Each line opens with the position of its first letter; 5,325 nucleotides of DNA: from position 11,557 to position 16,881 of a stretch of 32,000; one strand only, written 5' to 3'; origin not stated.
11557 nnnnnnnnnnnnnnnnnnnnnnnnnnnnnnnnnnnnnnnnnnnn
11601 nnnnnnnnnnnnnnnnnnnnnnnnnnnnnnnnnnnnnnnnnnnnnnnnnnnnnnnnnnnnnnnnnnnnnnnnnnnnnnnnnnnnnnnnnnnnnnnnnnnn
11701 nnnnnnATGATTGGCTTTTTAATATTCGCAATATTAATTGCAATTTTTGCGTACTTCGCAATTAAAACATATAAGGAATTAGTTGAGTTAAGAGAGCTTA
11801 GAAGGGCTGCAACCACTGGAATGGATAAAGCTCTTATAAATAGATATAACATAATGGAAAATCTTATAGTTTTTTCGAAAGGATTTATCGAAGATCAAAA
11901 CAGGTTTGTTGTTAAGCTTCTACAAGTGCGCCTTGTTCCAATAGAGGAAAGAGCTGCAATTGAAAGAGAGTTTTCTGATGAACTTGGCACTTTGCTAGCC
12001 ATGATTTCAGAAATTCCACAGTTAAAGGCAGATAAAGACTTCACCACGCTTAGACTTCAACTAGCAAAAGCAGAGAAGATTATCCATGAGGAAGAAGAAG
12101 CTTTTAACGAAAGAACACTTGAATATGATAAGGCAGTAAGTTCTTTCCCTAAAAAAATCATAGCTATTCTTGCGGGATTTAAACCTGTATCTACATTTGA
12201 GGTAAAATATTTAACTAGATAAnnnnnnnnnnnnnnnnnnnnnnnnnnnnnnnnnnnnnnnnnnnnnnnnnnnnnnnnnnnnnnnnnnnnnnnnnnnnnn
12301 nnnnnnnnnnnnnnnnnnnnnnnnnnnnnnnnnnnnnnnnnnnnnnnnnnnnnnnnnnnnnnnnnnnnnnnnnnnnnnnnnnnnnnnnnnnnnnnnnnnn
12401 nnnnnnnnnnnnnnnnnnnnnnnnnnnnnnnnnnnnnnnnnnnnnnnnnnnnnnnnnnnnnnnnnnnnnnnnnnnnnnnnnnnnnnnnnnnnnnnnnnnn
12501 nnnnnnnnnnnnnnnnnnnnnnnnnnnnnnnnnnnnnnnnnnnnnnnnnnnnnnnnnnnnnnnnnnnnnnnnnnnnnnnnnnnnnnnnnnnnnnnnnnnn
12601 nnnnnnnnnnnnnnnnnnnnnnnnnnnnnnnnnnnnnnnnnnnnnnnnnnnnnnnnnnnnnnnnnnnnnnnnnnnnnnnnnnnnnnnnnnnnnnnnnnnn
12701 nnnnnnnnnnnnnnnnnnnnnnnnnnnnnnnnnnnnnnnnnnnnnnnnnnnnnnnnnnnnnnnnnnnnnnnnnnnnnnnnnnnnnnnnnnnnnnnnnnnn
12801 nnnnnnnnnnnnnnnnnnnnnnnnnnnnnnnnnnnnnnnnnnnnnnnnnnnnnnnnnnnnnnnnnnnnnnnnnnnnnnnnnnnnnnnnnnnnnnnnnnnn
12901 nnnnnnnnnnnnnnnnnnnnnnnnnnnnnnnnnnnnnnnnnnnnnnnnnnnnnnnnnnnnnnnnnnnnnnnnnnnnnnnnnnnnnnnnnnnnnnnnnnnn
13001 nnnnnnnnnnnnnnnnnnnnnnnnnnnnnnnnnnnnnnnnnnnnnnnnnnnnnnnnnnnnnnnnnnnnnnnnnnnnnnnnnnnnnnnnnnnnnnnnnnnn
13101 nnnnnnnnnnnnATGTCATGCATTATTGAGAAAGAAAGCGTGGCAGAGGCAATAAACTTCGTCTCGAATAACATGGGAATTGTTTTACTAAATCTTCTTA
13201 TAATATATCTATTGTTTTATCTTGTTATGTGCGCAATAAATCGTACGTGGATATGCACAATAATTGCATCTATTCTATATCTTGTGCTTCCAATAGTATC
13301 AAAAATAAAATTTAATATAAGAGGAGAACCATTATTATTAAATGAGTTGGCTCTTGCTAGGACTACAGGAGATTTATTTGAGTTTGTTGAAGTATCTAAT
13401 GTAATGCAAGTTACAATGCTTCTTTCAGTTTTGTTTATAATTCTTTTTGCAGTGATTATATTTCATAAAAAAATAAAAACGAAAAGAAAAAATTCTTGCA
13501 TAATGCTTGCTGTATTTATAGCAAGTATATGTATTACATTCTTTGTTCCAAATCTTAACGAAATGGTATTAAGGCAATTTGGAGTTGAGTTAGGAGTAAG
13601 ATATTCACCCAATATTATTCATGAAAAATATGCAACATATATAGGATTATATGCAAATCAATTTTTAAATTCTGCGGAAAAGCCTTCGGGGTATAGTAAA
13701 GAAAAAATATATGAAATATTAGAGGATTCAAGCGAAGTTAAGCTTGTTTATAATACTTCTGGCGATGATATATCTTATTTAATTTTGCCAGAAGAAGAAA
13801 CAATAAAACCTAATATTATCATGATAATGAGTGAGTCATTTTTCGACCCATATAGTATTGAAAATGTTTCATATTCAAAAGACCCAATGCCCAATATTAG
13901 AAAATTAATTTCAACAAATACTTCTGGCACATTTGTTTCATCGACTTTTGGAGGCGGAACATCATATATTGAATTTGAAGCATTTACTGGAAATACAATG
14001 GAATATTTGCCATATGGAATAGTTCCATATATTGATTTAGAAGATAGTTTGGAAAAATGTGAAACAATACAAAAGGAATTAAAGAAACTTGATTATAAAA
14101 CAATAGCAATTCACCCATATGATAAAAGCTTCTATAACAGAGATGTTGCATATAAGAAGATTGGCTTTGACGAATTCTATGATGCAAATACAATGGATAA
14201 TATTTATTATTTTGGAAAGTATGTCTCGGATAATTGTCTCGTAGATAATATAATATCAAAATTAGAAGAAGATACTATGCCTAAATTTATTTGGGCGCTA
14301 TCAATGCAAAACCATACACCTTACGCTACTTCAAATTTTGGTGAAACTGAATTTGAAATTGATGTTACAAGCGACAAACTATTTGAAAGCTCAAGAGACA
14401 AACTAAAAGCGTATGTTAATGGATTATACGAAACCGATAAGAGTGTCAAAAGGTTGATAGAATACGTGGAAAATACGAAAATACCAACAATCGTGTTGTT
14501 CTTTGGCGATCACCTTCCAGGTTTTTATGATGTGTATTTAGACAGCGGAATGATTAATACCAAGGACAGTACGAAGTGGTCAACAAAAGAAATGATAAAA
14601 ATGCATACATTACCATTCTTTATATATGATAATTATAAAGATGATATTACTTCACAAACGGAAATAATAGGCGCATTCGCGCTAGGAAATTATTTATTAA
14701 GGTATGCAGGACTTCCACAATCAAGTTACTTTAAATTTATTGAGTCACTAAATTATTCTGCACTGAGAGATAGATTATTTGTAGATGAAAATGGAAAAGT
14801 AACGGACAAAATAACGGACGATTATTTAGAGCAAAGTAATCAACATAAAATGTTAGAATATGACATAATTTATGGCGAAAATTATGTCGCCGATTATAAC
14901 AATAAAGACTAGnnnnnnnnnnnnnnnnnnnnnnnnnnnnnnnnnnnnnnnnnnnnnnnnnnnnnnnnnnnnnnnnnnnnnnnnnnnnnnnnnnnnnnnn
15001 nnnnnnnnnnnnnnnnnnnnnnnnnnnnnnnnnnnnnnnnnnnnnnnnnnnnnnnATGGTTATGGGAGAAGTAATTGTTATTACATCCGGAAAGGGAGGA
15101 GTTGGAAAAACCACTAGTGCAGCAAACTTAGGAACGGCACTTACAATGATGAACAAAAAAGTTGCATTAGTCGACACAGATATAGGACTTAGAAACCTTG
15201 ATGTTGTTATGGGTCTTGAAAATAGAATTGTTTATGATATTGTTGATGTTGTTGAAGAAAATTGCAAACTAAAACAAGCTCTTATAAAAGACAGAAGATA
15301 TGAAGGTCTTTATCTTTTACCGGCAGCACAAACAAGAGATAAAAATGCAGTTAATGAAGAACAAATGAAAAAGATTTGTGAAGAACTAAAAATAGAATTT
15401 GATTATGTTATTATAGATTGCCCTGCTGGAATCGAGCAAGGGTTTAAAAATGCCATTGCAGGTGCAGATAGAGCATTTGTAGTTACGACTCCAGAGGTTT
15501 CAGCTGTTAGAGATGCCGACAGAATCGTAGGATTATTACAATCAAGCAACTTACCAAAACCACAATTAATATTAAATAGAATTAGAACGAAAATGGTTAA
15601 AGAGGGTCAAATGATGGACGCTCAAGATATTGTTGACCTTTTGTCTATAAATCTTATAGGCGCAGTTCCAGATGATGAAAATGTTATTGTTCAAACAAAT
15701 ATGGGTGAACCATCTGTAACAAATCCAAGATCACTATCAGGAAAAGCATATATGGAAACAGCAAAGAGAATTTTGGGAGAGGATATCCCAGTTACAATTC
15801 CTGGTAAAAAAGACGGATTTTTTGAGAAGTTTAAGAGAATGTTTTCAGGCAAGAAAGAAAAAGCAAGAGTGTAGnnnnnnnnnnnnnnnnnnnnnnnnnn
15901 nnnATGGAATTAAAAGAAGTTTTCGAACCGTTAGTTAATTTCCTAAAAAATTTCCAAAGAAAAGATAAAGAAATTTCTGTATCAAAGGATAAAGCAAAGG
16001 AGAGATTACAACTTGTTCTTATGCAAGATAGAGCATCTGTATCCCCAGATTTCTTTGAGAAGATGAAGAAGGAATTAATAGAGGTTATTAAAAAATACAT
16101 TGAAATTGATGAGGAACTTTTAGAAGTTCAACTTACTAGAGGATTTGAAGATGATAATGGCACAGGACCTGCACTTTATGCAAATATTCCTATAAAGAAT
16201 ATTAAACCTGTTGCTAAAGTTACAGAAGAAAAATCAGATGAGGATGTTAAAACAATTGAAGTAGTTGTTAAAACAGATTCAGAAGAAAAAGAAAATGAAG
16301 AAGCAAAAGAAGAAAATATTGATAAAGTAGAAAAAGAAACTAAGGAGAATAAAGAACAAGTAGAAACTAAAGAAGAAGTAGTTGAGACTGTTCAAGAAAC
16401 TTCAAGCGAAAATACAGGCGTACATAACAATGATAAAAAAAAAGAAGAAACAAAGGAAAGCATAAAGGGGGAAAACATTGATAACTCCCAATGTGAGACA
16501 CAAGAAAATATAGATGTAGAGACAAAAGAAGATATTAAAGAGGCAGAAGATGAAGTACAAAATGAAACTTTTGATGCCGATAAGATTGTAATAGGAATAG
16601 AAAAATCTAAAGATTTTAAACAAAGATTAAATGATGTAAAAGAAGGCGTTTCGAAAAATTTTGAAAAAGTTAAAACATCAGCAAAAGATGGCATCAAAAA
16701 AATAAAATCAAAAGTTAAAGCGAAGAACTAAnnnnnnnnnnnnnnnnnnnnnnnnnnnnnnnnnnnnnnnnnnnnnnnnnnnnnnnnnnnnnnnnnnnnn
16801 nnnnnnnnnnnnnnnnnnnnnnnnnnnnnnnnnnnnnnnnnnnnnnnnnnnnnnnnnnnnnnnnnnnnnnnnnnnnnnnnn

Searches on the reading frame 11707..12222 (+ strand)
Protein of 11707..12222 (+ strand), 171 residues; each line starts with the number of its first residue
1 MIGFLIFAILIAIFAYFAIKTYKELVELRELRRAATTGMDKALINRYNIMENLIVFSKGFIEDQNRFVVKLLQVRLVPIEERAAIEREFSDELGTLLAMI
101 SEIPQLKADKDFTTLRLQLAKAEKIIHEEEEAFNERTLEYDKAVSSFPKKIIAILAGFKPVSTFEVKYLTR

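Call 22: search_protein_families(library=pfam, proteins=[window:11707-12222:+], max_evalue=0.00001)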
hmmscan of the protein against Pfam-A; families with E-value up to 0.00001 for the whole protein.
window:11707-12222:+ (171 aa): 1 family
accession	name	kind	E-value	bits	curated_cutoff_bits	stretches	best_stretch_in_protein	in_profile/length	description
PF04011.17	LemA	-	4.5e-20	72.4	26.2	1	37-167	3-138/149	LemA family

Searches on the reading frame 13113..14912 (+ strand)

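Call 23: search_protein_families(library=pfam, proteins=[window:13113-14912:+], max_evalue=0.00001)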
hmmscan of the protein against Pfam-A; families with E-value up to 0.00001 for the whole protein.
window:13113-14912:+ (599 aa): 1 family
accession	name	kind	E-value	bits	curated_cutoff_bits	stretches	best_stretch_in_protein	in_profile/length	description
PF00884.28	Sulfatase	-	9.2e-42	143.8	25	1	233-509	1-276/301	Sulfatase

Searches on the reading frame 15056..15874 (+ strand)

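Call 23: search_protein_families(library=pfam, proteins=[window:15056-15874:+], max_evalue=0.00001)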
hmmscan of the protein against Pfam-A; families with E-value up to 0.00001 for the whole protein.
window:15056-15874:+ (272 aa): 7 families
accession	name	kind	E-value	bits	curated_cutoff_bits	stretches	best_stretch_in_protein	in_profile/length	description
PF13614.12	AAA_31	-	8.6e-23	81.6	27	1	5-158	2-161/177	AAA domain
PF10609.15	ParA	-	4.8e-19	69.2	27.1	1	5-239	4-245/246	NUBPL iron-transfer P-loop NTPase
PF01656.29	CbiA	-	5.4e-19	68.8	25.4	1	7-212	1-117/125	CobQ/CobB/MinD/ParA nucleotide binding domain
PF09140.17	MipZ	-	1.9e-11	44.2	20.7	1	6-146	2-128/262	ATPase MipZ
PF06564.18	CBP_BcsQ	-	3.3e-10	40.3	21.3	1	6-150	3-151/234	Cellulose biosynthesis protein BcsQ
PF02374.21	ArsA_ATPase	-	6.4e-10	39.2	24.3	1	7-42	3-38/305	Anion-transporting ATPase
PF00142.24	Fer4_NifH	-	7.8e-08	32.6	25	1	10-244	5-249/271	4Fe-4S iron sulfur cluster binding proteins, NifH/frxC family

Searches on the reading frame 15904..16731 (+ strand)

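Call 23: search_protein_families(library=pfam, proteins=[window:15904-16731:+], max_evalue=0.00001)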
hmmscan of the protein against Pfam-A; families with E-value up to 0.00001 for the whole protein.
window:15904-16731:+ (275 aa): 1 family
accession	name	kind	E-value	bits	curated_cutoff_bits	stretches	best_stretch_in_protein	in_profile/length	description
PF03776.19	MinE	-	6e-25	87.4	25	1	27-98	1-68/68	Septum formation topological specificity factor MinE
